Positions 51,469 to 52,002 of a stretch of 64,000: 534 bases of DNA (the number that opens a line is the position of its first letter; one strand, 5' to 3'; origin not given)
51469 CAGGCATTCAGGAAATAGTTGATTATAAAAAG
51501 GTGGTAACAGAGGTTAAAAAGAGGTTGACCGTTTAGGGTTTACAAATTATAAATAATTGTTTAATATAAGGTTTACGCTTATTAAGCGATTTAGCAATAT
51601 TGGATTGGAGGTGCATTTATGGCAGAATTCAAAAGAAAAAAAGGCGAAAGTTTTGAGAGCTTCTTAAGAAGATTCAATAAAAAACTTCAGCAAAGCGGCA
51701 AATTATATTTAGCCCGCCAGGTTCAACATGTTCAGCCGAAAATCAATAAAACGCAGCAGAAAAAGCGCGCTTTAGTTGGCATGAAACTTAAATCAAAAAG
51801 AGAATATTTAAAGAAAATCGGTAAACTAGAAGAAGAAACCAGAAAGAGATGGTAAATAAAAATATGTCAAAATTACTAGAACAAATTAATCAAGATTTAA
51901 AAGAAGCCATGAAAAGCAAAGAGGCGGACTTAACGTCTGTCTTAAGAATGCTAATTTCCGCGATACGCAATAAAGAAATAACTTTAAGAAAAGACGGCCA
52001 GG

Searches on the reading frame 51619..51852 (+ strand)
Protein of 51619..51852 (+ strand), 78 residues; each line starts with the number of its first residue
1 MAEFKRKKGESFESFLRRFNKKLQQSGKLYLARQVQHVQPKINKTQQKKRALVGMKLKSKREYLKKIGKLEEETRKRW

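Call 87: search_protein_families(library=pfam, proteins=[window:51619-51852:+], max_evalue=0.01)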
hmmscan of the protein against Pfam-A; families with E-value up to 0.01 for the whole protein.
window:51619-51852:+ (78 aa): 1 family
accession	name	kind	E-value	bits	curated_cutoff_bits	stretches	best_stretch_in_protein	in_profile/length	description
PF01165.25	Ribosomal_S21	-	5.7e-05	23.2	27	1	7-51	5-49/55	Ribosomal protein S21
